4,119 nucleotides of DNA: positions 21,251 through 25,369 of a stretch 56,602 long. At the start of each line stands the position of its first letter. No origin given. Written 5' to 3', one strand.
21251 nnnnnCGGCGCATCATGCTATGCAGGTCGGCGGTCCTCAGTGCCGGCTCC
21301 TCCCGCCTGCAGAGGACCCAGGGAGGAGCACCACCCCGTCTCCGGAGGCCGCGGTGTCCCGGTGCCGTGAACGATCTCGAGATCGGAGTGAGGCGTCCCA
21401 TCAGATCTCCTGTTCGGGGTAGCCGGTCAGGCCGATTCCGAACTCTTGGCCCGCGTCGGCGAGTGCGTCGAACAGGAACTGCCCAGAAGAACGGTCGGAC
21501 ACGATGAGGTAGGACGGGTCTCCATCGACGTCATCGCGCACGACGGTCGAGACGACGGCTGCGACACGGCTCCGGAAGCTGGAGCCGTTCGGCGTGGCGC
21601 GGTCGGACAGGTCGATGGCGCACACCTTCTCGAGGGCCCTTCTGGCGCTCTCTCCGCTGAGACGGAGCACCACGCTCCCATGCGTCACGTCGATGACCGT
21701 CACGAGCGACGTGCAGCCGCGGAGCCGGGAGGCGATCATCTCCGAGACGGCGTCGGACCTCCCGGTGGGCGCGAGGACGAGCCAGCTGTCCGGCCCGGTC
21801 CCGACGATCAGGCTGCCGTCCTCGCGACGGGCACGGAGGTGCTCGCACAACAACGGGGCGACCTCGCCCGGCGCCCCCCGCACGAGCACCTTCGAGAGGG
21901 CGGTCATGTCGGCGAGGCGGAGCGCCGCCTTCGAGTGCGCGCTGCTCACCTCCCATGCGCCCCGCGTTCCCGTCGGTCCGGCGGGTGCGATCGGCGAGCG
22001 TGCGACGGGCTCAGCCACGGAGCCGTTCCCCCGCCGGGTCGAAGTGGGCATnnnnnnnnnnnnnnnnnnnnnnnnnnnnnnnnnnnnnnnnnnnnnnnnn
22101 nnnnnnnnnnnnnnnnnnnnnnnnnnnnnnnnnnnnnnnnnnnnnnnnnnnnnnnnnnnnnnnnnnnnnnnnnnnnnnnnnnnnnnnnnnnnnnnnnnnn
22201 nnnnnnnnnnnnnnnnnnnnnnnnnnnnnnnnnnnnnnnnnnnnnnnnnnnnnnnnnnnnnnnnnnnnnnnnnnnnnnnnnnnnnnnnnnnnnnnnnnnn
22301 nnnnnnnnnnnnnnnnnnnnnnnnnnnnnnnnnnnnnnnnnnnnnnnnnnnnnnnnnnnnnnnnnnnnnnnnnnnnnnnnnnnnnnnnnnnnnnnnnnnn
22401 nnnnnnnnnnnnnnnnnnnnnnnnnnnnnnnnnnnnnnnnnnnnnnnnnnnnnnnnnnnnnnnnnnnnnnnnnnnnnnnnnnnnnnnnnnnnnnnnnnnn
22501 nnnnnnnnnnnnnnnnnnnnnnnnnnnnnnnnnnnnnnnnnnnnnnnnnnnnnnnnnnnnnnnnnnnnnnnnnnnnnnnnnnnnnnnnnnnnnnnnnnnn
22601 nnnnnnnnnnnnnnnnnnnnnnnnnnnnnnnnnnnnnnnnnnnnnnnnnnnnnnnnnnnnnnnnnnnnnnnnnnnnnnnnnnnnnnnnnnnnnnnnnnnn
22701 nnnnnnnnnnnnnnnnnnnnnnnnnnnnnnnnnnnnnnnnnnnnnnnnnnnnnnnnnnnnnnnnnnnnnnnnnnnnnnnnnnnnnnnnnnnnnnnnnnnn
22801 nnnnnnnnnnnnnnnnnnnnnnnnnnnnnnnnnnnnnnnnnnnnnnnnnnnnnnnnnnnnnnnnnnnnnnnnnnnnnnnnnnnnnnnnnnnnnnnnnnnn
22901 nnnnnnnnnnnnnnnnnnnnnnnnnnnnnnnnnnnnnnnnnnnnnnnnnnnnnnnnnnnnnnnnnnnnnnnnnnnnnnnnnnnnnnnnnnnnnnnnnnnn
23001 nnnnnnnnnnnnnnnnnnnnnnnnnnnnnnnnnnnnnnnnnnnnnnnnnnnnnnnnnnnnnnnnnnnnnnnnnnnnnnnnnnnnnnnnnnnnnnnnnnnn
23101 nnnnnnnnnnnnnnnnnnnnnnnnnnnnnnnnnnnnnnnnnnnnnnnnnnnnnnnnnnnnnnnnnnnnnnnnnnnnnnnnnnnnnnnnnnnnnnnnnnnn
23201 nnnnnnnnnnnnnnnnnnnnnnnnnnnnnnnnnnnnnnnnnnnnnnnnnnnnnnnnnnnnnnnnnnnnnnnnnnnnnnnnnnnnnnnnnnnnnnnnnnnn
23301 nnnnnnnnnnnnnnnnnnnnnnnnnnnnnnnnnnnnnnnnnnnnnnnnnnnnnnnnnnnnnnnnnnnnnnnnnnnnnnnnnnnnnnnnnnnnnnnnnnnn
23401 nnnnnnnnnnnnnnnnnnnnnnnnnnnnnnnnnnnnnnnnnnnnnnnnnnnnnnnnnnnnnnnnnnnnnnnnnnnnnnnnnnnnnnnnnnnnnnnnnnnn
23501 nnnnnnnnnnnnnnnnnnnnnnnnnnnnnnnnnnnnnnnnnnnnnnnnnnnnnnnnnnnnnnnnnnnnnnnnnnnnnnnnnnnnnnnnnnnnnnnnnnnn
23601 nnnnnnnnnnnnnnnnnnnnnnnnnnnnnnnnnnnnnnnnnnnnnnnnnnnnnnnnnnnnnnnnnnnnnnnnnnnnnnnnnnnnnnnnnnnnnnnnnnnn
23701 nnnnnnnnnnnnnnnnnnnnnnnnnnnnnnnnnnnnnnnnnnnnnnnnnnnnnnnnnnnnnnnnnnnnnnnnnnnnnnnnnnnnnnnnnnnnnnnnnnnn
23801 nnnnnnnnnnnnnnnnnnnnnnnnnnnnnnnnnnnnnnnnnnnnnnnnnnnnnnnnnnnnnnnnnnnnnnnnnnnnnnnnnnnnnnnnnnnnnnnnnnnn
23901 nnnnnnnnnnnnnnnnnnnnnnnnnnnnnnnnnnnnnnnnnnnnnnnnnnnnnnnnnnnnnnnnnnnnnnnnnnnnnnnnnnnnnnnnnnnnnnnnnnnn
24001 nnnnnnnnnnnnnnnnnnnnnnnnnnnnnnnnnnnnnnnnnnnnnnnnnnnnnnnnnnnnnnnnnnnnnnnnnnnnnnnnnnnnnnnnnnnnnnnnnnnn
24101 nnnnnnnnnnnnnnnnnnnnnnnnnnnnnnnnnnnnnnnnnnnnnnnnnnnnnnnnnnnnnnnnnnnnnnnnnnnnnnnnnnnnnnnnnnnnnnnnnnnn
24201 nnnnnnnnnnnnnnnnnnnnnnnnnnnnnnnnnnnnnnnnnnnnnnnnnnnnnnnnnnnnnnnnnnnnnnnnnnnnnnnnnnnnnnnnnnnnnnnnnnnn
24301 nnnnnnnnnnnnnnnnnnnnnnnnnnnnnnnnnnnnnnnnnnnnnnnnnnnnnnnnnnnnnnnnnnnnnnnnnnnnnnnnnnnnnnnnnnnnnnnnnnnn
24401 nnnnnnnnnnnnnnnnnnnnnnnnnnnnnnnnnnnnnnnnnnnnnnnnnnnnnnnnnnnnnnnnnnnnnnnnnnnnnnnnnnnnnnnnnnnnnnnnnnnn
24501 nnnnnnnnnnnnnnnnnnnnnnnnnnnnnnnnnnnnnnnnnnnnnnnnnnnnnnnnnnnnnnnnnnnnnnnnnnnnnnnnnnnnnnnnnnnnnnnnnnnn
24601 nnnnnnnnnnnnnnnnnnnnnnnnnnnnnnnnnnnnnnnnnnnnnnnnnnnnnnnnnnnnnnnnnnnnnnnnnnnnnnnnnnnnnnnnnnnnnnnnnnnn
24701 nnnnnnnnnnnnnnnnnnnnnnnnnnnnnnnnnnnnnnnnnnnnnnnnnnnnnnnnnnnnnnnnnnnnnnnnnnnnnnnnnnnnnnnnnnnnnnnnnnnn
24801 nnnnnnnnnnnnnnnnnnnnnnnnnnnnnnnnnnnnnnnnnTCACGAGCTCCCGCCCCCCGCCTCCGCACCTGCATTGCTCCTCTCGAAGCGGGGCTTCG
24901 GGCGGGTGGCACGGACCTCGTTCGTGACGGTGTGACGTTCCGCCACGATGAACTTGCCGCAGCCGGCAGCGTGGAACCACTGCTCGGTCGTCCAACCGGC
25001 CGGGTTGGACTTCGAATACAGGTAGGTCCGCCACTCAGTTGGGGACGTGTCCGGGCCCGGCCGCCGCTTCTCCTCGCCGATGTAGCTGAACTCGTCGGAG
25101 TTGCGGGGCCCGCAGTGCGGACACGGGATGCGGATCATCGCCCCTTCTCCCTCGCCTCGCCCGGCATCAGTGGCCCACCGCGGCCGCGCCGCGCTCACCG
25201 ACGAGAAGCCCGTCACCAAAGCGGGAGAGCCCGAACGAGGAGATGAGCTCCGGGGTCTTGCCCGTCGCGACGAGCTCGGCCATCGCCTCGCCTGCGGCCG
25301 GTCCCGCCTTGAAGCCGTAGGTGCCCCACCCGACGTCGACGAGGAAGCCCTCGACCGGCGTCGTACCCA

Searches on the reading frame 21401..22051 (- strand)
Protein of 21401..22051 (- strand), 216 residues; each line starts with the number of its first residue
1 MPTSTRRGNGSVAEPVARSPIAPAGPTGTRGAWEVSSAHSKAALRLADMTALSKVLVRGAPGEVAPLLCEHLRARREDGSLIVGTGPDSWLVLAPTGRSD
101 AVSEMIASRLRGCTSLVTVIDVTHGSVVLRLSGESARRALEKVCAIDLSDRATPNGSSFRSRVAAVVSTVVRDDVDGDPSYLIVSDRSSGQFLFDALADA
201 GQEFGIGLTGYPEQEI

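Call 7: search_protein_families(library=pfam, proteins=[window:21401-22051:-], max_evalue=0.00001)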
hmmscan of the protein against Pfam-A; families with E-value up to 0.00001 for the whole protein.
window:21401-22051:- (216 aa): 2 families
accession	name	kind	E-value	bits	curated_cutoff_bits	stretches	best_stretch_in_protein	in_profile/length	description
PF01571.26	GCV_T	-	1.5e-10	41.2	25.6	1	61-210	75-221/255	Aminomethyltransferase folate-binding domain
PF04268.17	SoxG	-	4e-07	30.7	21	1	86-202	39-151/152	Sarcosine oxidase, gamma subunit family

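Call 49: search_protein_families(library=ncbifam, proteins=[window:21401-22051:-], max_evalue=1e-10)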
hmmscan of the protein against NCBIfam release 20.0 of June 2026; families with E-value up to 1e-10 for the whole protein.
window:21401-22051:- (216 aa): 1 family
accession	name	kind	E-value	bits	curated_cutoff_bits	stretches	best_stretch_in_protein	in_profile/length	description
TIGR01375.1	soxG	subfamily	1.4e-17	64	143.95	1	75-203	28-152/152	sarcosine oxidase subunit gamma family protein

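Call 54: find_homologous_proteins(query=window:21401-22051:-, max_evalue=1e-10)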
Query window:21401-22051:- (216 aa): 202 proteins with E <= 1e-10 among 3097 candidates; the best 120 are listed.
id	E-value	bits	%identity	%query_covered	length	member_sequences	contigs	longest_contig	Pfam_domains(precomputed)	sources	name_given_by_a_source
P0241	5.6e-133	459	100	100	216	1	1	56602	PF01571.27,PF04268.17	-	-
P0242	8.6e-75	269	66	93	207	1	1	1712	PF01571.27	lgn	-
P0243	2.6e-67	244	61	93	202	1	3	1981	PF01571.27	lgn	-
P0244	3.0e-67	244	60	93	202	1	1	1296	PF01571.27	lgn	-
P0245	4.6e-65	237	60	100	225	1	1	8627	PF01571.27,PF04268.17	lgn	-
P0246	5.3e-64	234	58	94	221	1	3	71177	PF01571.27,PF04268.17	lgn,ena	-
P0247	6.1e-63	230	57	100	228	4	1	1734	PF01571.27,PF04268.17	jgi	jgi:heterotetrameric sarcosine oxidase gamma subunit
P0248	7.5e-62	227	57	100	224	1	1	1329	PF01571.27,PF04268.17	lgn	-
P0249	2.2e-61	225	56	99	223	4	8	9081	PF01571.27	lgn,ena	-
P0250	4.5e-60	221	56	100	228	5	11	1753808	PF01571.27,PF04268.17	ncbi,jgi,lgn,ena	jgi:heterotetrameric sarcosine oxidase gamma subunit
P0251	8.4e-60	220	57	94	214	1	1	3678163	PF01571.27,PF04268.17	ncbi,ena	-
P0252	1.2e-59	219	56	93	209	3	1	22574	PF01571.27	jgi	jgi:heterotetrameric sarcosine oxidase gamma subunit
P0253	3.4e-59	218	55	95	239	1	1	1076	PF01571.27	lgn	-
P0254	4.4e-59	218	57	95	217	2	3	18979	PF01571.27,PF04268.17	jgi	jgi:heterotetrameric sarcosine oxidase gamma subunit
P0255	1.6e-58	216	57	94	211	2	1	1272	PF01571.27,PF04268.17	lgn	-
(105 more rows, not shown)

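Call 55: find_encoding_contigs(protein=P0251, flank=10000, max_places=1)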
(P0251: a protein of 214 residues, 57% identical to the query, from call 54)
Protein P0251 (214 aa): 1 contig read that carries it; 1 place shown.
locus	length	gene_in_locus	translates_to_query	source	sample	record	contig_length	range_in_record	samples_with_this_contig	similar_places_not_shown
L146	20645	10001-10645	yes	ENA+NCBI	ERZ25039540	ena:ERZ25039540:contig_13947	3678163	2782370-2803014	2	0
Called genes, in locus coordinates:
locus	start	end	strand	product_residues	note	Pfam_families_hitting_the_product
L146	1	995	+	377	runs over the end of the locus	PF01571:GCV_T, PF08669:GCV_T_C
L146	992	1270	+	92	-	-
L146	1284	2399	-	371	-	PF01571:GCV_T, PF08669:GCV_T_C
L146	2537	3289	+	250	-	PF01381:HTH_3, PF12844:HTH_19, PF13560:HTH_31, PF07883:Cupin_2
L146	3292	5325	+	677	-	PF04879:Molybdop_Fe4S4, PF00384:Molybdopterin, PF01568:Molydop_binding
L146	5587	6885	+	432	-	PF01946:Thi4 (weak), PF00890:FAD_binding_2 (faint), PF01266:DAO, PF01494:FAD_binding_3 (faint), PF07992:Pyr_redox_2 (faint), PF12831:FAD_oxidored (faint), PF13450:NAD_binding_8 (faint)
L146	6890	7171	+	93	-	PF04267:SoxD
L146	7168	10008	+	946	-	PF13510:Fer2_4, PF00890:FAD_binding_2, PF01946:Thi4 (weak), PF07992:Pyr_redox_2, PF12831:FAD_oxidored, PF17806:SO_alpha_A3, PF01571:GCV_T, PF08669:GCV_T_C, +1 more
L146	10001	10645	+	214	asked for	PF01571:GCV_T, PF04268:SoxG (weak)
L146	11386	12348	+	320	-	PF01268:FTHFS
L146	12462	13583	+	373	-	PF08240:ADH_N, PF16912:Glu_dehyd_C (weak), PF00107:ADH_zinc_N, PF13602:ADH_zinc_N_2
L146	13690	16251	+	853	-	PF01266:DAO, PF16350:FAO_M, PF01571:GCV_T, PF08669:GCV_T_C (weak)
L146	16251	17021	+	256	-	PF01012:ETF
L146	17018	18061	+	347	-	PF01012:ETF, PF00766:ETF_alpha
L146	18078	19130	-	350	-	PF00890:FAD_binding_2 (weak), PF01266:DAO, PF12831:FAD_oxidored, PF13450:NAD_binding_8 (weak), PF01266:DAO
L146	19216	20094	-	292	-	PF02219:MTHFR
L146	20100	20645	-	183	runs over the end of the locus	PF07796:DUF1638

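Call 56: find_encoding_contigs(protein=P0250, flank=10000, max_places=3)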
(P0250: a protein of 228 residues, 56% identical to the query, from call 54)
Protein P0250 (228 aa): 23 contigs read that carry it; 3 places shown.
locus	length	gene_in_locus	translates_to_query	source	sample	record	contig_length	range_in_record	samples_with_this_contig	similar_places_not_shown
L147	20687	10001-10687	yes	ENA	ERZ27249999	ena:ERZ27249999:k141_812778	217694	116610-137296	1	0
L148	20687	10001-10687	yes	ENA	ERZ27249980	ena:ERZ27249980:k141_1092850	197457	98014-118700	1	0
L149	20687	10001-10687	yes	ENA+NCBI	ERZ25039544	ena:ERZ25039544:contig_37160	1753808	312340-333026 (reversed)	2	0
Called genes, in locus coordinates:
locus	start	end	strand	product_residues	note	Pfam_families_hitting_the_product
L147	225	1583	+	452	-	PF00120:Gln-synt_C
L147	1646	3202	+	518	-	PF00324:AA_permease, PF13520:AA_permease_2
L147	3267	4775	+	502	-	PF06053:DUF929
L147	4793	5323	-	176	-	PF00582:Usp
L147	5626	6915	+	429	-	PF01266:DAO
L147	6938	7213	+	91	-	PF04267:SoxD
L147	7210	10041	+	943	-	PF13510:Fer2_4, PF00890:FAD_binding_2, PF03486:HI0933_like (faint), PF07992:Pyr_redox_2 (weak), PF12831:FAD_oxidored, PF17806:SO_alpha_A3, PF01571:GCV_T, PF08669:GCV_T_C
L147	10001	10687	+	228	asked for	PF04268:SoxG (weak), PF01571:GCV_T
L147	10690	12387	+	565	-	PF01268:FTHFS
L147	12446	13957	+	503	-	PF00171:Aldedh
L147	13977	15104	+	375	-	PF08240:ADH_N, PF16912:Glu_dehyd_C (weak), PF00107:ADH_zinc_N, PF13602:ADH_zinc_N_2 (weak)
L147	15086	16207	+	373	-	PF13378:MR_MLE_C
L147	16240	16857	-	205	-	PF01816:LRV (faint), PF25591:LRV_2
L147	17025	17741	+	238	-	PF00117:GATase, PF07722:Peptidase_C26 (weak)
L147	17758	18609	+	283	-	PF00561:Abhydrolase_1, PF12146:Hydrolase_4 (faint), PF12697:Abhydrolase_6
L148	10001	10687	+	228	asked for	PF04268:SoxG (weak), PF01571:GCV_T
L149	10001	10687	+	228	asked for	PF04268:SoxG (weak), PF01571:GCV_T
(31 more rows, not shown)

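Call 64: find_encoding_contigs(protein=P0246, flank=10000, max_places=3)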
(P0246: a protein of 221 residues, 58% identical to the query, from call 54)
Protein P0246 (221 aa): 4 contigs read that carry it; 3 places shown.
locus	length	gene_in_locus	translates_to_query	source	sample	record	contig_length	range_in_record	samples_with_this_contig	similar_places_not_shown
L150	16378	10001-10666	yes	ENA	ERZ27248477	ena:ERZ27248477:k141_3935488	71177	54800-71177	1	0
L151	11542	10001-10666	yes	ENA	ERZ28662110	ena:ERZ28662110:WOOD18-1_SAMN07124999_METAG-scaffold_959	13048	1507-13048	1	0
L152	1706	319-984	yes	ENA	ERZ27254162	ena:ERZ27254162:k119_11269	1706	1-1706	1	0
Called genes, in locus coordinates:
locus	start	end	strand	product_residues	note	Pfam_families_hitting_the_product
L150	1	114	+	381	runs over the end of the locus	PF01571:GCV_T, PF08669:GCV_T_C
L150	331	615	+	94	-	-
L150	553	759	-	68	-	-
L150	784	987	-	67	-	-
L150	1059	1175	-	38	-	-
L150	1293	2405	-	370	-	PF01571:GCV_T, PF08669:GCV_T_C (weak)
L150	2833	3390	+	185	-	PF01381:HTH_3, PF12844:HTH_19, PF13560:HTH_31, PF07883:Cupin_2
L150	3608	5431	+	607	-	PF00384:Molybdopterin, PF01568:Molydop_binding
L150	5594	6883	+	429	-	PF01946:Thi4 (weak), PF00890:FAD_binding_2 (faint), PF01266:DAO, PF07992:Pyr_redox_2 (faint), PF12831:FAD_oxidored (faint)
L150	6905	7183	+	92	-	PF04267:SoxD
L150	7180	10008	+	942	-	PF13510:Fer2_4, PF00890:FAD_binding_2, PF03486:HI0933_like (weak), PF07992:Pyr_redox_2 (weak), PF12831:FAD_oxidored, PF17806:SO_alpha_A3, PF01571:GCV_T, PF08669:GCV_T_C, +1 more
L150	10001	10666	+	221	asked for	PF04268:SoxG (weak), PF01571:GCV_T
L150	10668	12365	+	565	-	PF01268:FTHFS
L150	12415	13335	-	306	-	PF01061:ABC2_membrane, PF12698:ABC2_membrane_3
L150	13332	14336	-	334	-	PF00005:ABC_tran, PF13304:AAA_21 (faint), PF13732:DrrA1-3_C (weak)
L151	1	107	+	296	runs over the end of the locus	PF01571:GCV_T, PF08669:GCV_T_C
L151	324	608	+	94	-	-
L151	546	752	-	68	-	-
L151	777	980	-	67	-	-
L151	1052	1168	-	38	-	-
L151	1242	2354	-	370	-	PF01571:GCV_T, PF08669:GCV_T_C (weak)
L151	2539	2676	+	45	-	-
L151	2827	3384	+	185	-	PF01381:HTH_3, PF12844:HTH_19, PF13560:HTH_31, PF07883:Cupin_2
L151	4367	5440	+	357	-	-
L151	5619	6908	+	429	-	PF01946:Thi4 (weak), PF00890:FAD_binding_2 (faint), PF01266:DAO, PF07992:Pyr_redox_2 (faint), PF12831:FAD_oxidored (faint)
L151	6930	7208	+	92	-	PF04267:SoxD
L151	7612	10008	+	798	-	-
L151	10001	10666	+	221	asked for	PF04268:SoxG (weak), PF01571:GCV_T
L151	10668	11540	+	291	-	?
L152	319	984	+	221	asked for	PF04268:SoxG (weak), PF01571:GCV_T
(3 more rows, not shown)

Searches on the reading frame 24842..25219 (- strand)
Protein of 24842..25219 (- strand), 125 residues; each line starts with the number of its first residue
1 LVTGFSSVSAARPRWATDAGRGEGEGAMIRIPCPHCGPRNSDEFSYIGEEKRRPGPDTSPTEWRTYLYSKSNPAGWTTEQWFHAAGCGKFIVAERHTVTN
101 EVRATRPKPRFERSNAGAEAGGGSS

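Call 47: search_protein_families(library=pfam, proteins=[window:24842-25219:-], max_evalue=0.01)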
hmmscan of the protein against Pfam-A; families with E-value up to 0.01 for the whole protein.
window:24842-25219:- (125 aa): 2 families
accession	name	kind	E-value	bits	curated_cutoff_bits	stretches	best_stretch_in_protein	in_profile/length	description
PF04267.17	SoxD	-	4.4e-27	94.4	27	1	30-105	1-79/82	Sarcosine oxidase, delta subunit family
PF24463.1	DUF7577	-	0.0072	16.4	28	0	31-46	3-18/27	Domain of unknown function (DUF7577)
